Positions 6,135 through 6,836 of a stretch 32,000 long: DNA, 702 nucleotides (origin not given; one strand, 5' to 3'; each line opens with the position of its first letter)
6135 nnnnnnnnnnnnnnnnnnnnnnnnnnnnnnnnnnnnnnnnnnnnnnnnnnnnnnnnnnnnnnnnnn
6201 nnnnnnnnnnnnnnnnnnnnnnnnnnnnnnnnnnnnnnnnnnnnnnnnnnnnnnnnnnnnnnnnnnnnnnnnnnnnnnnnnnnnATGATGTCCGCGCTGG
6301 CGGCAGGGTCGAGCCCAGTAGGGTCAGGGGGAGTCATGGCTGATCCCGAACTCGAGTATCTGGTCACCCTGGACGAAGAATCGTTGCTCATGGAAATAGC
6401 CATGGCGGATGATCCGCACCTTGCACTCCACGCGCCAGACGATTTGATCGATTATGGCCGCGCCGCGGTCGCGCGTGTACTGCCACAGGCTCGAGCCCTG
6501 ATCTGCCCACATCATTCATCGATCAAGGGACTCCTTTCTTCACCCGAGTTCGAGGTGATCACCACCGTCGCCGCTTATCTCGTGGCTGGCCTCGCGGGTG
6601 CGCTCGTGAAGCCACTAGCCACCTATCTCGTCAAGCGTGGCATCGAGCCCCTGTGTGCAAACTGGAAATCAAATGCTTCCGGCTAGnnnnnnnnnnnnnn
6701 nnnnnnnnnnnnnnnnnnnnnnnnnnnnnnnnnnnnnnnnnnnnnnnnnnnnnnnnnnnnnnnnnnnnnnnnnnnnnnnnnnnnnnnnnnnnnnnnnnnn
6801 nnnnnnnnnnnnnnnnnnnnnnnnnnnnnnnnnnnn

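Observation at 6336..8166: Orphan two-gene cassette (116-aa acidic/TM protein + ~500-aa HExxH protein) is the only intact cargo of a tRNA-Ser islet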

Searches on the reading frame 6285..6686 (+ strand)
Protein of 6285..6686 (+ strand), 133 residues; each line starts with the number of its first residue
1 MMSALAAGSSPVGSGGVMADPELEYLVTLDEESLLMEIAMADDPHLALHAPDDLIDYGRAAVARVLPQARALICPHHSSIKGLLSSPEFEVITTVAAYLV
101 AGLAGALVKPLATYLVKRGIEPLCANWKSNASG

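Call 4: search_protein_families(library=pfam, proteins=[window:6285-6686:+], max_evalue=1)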
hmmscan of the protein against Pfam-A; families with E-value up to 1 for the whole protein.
window:6285-6686:+ (133 aa): 0 families

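Call 5: search_protein_families(library=padloc, proteins=[window:6285-6686:+], max_evalue=1)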
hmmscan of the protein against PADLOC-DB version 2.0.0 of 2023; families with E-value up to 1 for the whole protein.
window:6285-6686:+ (133 aa): 0 families
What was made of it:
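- On Known anti-phage defence systems (PADLOC-DB 2.0.0, including Lit/Abi proteases): No hits for either window protein (call 5).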

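Call 8: search_protein_families(library=ncbifam, proteins=[window:6285-6686:+], max_evalue=1)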
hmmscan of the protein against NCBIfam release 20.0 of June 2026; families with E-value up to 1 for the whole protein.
window:6285-6686:+ (133 aa): 0 families

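Call 9: search_protein_families(library=phrogs, proteins=[window:6285-6686:+], max_evalue=1)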
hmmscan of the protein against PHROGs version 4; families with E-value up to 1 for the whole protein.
window:6285-6686:+ (133 aa): 0 families

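Call 48: find_homologous_proteins(query=A6, max_evalue=0.01)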
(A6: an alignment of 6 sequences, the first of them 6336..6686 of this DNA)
Query A6 (6 sequences) (116 aa, profile of the alignment): 12 proteins with E <= 0.01 among 8000 candidates.
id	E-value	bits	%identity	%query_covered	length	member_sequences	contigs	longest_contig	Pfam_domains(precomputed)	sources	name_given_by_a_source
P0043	3.0e-45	171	35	86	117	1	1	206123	-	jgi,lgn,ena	-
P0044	3.4e-44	167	100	100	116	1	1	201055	-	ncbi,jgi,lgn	jgi:hypothetical protein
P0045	6.1e-44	166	70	100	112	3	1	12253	-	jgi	jgi:hypothetical protein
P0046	4.6e-43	164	36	90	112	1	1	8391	-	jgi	jgi:hypothetical protein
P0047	6.7e-42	160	33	93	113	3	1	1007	-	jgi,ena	-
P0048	8.6e-42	159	69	99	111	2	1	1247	-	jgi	jgi:hypothetical protein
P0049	1.1e-39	153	35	94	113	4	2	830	-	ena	-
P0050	2.5e-39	152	68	98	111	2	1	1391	-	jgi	jgi:hypothetical protein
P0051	3.7e-34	135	62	84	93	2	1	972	-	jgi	-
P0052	3.4e-31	125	65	84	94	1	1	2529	-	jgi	jgi:hypothetical protein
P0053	1.3e-29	120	58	98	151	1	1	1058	-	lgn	-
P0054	7.0e-22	95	54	92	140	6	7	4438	-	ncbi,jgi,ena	jgi:hypothetical protein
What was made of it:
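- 6336..6686 (+): Small partner gene: 116 aa, acidic (15 D+E against 8 K+R), compact all-helical protein with invariant Cys57 (6504-6506) and Cys107 (6654-6656). It equals NCBI protein P0044 (call 48).
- Checked: Its exact sequence is an annotated NCBI protein (P0044, call 48).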

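Call 49: find_encoding_contigs(protein=P0045, flank=10000)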
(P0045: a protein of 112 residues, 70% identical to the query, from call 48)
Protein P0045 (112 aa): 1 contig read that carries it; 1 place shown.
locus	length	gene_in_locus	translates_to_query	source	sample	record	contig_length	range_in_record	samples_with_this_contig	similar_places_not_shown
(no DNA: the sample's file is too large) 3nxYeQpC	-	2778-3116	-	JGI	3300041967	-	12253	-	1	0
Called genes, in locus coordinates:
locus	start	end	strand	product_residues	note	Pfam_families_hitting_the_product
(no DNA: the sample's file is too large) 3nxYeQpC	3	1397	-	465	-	?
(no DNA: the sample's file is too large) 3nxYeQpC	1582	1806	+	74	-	-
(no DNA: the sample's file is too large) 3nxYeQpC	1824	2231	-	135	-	-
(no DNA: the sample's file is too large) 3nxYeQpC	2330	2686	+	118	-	-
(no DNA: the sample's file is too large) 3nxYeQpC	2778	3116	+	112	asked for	-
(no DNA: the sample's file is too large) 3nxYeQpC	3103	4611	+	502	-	-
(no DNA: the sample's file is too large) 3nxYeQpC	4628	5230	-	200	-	-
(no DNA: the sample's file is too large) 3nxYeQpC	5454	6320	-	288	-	PF13560:HTH_31, PF01381:HTH_3, PF17765:MLTR_LBD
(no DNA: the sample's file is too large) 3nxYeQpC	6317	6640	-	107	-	-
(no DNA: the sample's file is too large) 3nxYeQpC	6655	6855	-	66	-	-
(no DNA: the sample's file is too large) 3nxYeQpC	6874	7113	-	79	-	-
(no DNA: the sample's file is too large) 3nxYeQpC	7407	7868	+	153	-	PF07690:MFS_1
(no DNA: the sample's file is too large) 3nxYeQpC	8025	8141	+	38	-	-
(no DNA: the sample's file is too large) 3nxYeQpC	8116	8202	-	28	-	-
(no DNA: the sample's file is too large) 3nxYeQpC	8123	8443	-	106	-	-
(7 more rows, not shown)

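Call 50: find_encoding_contigs(protein=P0054, flank=10000)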
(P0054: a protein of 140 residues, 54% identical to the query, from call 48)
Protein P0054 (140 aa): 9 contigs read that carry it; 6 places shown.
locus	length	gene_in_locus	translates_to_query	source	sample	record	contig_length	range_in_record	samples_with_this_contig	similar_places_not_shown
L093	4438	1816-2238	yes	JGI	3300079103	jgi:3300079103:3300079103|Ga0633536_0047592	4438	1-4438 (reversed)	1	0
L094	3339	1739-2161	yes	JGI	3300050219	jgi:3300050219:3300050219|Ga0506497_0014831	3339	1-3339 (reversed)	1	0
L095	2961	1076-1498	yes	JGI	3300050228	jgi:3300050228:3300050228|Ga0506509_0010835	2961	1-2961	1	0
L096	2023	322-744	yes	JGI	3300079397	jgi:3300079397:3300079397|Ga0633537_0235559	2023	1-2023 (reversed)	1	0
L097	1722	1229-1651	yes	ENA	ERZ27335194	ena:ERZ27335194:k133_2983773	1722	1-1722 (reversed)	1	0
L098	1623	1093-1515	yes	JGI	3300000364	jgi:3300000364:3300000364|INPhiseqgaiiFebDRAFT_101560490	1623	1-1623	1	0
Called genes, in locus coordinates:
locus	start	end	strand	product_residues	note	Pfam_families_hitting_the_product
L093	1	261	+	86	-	?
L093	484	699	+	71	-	-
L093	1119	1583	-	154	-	-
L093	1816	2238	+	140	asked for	-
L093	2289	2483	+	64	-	-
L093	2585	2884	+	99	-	PF01909:NTP_transf_2, PF18765:Polbeta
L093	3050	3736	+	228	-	PF00756:Esterase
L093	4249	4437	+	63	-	?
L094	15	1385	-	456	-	PF13701:DDE_Tnp_1_4, PF01609:DDE_Tnp_1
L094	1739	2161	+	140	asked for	-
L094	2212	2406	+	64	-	-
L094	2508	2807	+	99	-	PF01909:NTP_transf_2, PF18765:Polbeta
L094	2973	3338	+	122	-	?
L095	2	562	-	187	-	?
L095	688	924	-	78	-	-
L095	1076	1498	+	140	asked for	-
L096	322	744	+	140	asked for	-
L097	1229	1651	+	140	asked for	-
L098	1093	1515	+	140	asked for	-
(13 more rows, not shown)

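Call 51: find_encoding_contigs(protein=P0052, flank=10000)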
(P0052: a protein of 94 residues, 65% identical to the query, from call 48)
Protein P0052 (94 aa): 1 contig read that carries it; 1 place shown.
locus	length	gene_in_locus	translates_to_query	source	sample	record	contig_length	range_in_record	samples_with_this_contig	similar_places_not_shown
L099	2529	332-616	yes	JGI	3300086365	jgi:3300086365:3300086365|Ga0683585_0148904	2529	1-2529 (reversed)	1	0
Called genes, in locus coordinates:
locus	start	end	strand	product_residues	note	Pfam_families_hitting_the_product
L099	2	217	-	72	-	?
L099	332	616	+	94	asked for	-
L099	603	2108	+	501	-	-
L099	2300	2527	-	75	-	?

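Call 74: predict_structure(alignment_id=A8)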
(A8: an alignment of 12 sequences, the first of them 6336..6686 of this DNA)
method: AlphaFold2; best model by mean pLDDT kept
length: 116 residues; sequences in the alignment: 12
mean_pLDDT: 92.0   pTM: 0.84
mean pLDDT of the five models: 92.0, 91.5, 90.8, 90.6, 90.3
residues with pLDDT >= 90: 98; 70-90: 13; 50-70: 3; < 50: 2
segments of 3 or more residues with pLDDT < 50: none
pLDDT, mean of each block of 10 residues (from residue 1): 88 97 95 96 97 95 90 94 93 97 91 59
secondary structure, 60 per line:
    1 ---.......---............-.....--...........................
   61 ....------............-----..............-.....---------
elements in order: H4-10 H14-25 H27-31 H34-64 H71-82 H88-101 H103-107
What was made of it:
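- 6336..6686 (+): AF2 gives pLDDT 92 and pTM 0.84 (call 74).
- On aKG-dependent HExxH peptide hydroxylases (IPR026337/TIGR04267): The partner is a compact folded protein (call 74).
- The small protein is a confidently folded globular bundle (pLDDT 92, pTM 0.84, call 74), unlike disordered leader-core precursors. AF2 models it as two short helices (71-82 and 88-101) packed in a compact bundle (call 74).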

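Call 77: fold_search(model_id=the predicted structure, library=pdb)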
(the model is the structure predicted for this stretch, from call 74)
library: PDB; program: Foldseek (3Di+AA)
matches with E <= 10: 160; with E <= 0.001: 0
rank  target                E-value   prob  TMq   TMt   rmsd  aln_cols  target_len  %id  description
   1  6ihx_B                1.1e+00  0.08  0.19  0.17  12.8       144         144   10  Crystal Structure Analysis of bovine Hemoglobin modified by SNP (released 2018-12-12)
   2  5vmm_A                1.2e+00  0.10  0.23  0.21  13.4       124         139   20  Staphylococcus aureus IsdB bound to human hemoglobin (released 2017-11-15)
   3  6o0m                  1.3e+00  0.10  0.25  0.21  11.7       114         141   19  crystal structure of BCL-2 F104L mutation with venetoclax (released 2019-05-22)
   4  9av9_B                1.5e+00  0.09  0.22  0.18  14.0       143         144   10  R2-state HbG-Makassar hemoglobin (released 2024-12-11)
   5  3at5_B                1.7e+00  0.08  0.21  0.18  13.1       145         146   14  Side-necked turtle (Pleurodira, Chelonia, REPTILIA) hemoglobin: cDNA-derived primary structures and X-ray crystal stru (released 2011-04-20)
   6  1ch4_A                1.8e+00  0.06  0.18  0.15  13.7       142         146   15  MODULE-SUBSTITUTED CHIMERA HEMOGLOBIN BETA-ALPHA (F133V) (released 1999-04-27)
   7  2zlv_B                2.0e+00  0.06  0.19  0.17  14.3       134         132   13  Horse methemoglobin high salt, pH 7.0 (79% relative humidity) (released 2008-06-24)
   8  1fhj_B                2.1e+00  0.08  0.22  0.18  14.1       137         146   12  CRYSTAL STRUCTURE OF AQUOMET HEMOGLOBIN-I OF THE MANED WOLF (CHRYSOCYON BRACHYURUS) AT 2.0 RESOLUTION. (released 2001-08-01)
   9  6hbw_B                2.3e+00  0.07  0.22  0.18  13.3       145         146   11  Crystal structure of deoxy-human hemoglobin beta6 glu->trp (released 1998-09-16)
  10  9ucp_A                2.5e+00  0.08  0.24  0.11  13.1       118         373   22  cryo-EM structure of M1 muscarinic acetylcholine receptor-alpha5 helix of G11 protein complex bound to iperoxo and nan (released 2025-10-29)
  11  1cqx_A                2.5e+00  0.07  0.22  0.09  14.5       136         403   13  Crystal structure of the flavohemoglobin from Alcaligenes eutrophus at 1.75 A resolution (released 1999-08-31)
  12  1shr_B                2.5e+00  0.06  0.20  0.17  13.4       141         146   13  Crystal structure of ferrocyanide bound human hemoglobin A2 at 1.88A resolution (released 2004-10-26)
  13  3dhr_B                2.6e+00  0.07  0.23  0.20  14.0       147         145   11  Crystal Structure Determination of Methemoglobin from Pigeon at 2 Angstrom Resolution (Columba livia) (released 2009-06-30)
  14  3imq_A                2.7e+00  0.10  0.26  0.23  13.3       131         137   14  Crystal structure of the NusB101-S10(delta loop) complex (released 2009-11-10)
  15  4x0l_B                2.7e+00  0.06  0.20  0.17  13.2       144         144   13  Human haptoglobin-haemoglobin complex (released 2014-12-24)
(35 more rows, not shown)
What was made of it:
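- The weak Foldseek resemblance to Bcl-2/Mcl-1-type bundles is non-significant, at E above 1 (call 77).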

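Call 90: search_protein_families(library=pfam, alignment_id=A7, max_evalue=1)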
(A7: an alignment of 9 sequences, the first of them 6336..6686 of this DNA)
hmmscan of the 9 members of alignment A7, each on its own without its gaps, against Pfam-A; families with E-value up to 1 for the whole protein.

A. member 1, window:6336-6686:+ (116 aa): 0 families

B. families by the number of members that match (of 9 scanned): 2 families
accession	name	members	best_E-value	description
PF21984.2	DnaD_N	1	0.028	DnaD N-terminal domain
PF06816.18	NOD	1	0.15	NOTCH protein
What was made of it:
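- On Type II toxin-antitoxin module: No significant Pfam hits for 9 small proteins (calls 4, 90).
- The small protein has no HTH or RHH-type DNA-binding domain, which classical type II antitoxins usually have (calls 4, 90).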

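Call 99: search_solved_structures(query=A7, max_evalue=10)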
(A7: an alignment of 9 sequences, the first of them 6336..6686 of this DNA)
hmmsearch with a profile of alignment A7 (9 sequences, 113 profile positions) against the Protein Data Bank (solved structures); distinct sequences matched with E-value up to 10: 6.
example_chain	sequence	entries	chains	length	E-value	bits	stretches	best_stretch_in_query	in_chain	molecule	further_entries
7vg7_B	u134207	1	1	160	0.37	13.8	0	18-59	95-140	Uteroglobin,PB1m6A9 peptide,Uteroglobin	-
7vf3_B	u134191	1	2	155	0.56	13.3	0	18-55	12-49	Uteroglobin,PB1m7 peptide,Uteroglobin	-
8ci9_C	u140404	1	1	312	0.67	13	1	38-69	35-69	Deoxypodophyllotoxin synthase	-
7e37_A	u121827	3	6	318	0.71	12.9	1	38-69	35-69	Deoxypodophyllotoxin synthase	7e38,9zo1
9k8a_A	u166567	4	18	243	1.4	12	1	16-58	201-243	Cage-t32-Zn1-HEHE-34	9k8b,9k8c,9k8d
8e0o_A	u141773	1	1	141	5.2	10.1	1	16-57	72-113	hetBGL03-15-18a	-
